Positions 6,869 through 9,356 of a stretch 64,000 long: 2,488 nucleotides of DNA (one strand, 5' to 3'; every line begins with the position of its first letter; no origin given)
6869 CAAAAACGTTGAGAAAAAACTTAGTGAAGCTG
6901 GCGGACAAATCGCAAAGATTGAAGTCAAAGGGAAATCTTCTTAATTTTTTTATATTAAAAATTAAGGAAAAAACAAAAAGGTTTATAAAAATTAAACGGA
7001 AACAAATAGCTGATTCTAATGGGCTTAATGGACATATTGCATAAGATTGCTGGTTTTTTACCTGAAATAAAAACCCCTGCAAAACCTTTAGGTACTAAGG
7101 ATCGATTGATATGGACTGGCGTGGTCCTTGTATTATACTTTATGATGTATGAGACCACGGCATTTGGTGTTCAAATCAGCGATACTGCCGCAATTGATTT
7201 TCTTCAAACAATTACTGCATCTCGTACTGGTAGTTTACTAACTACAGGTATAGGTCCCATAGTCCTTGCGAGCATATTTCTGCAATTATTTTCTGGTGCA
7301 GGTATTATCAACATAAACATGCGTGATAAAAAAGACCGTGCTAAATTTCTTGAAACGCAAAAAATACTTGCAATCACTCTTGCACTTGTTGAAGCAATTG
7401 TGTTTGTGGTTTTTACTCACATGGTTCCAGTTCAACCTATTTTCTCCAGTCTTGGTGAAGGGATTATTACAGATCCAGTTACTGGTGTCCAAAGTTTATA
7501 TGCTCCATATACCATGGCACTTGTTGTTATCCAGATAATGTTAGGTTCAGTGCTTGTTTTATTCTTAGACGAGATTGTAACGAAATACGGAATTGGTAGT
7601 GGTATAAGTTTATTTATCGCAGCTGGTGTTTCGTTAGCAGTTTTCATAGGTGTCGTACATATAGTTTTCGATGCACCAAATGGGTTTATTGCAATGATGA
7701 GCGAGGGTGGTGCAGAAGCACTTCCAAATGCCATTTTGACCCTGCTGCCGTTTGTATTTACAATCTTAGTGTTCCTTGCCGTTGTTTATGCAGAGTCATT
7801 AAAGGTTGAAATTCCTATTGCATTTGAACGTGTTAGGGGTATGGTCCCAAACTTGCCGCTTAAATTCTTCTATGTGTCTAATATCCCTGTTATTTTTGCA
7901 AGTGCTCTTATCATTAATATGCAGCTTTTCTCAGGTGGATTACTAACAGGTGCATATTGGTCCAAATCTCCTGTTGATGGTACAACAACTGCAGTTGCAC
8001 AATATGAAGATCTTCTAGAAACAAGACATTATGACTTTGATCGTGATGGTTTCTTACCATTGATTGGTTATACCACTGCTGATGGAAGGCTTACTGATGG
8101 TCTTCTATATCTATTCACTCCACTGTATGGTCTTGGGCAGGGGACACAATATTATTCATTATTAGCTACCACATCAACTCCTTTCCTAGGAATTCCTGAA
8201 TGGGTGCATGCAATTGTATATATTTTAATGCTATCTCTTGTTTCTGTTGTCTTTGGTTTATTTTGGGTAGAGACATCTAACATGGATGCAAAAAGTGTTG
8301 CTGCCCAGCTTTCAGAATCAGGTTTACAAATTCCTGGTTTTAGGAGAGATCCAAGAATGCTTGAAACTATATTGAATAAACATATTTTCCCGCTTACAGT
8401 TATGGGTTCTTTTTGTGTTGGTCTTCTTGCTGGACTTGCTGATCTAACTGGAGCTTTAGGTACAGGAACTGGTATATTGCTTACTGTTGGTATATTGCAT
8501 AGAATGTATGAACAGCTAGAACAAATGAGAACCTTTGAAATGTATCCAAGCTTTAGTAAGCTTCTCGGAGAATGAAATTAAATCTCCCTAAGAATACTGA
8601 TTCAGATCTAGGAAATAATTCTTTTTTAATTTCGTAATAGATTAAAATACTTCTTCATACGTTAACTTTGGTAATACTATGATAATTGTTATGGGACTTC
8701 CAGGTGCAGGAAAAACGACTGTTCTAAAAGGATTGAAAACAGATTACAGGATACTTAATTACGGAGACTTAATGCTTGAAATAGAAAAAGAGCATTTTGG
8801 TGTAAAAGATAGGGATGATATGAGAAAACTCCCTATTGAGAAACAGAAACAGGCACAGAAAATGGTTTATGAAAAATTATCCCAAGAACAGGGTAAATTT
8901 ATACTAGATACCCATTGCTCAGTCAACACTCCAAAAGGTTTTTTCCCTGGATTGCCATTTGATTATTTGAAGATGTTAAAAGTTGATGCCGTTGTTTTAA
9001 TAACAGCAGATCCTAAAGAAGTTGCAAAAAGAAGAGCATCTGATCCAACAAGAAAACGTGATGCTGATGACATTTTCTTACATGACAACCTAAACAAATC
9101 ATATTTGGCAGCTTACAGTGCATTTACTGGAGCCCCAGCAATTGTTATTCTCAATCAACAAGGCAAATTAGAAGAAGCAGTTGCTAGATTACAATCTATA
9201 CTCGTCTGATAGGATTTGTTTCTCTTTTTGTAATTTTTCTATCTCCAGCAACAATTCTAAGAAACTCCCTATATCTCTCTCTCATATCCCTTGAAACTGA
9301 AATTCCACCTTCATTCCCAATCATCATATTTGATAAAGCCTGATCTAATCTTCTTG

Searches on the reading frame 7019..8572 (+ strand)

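Call 15: search_protein_families(library=pfam, proteins=[window:7019-8572:+], max_evalue=0.01)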
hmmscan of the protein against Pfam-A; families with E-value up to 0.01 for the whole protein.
window:7019-8572:+ (518 aa): 1 family
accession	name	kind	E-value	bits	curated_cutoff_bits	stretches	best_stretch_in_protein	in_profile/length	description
PF00344.25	SecY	-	4.8e-64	217.1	32.2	1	72-496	1-305/306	SecY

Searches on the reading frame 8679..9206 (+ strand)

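Call 15: search_protein_families(library=pfam, proteins=[window:8679-9206:+], max_evalue=0.01)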
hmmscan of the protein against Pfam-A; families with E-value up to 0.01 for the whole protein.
window:8679-9206:+ (176 aa): 6 families
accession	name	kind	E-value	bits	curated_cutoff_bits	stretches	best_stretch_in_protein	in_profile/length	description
PF13207.12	AAA_17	-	1.6e-33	116.3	27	1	5-132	1-132/136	AAA domain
PF13238.12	AAA_18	-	1.2e-10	42.3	29.4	1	2-128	1-117/128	AAA domain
PF00406.28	ADK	-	0.00014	22.4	26.8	1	4-119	1-120/151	Adenylate kinase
PF13521.12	AAA_28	-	0.00083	20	27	1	2-80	2-83/164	AAA domain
PF13671.12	AAA_33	-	0.001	19.8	27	1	1-77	1-76/143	AAA domain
PF08433.16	KTI12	-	0.0063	16.5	22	1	2-118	4-114/271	Chromatin associated protein KTI12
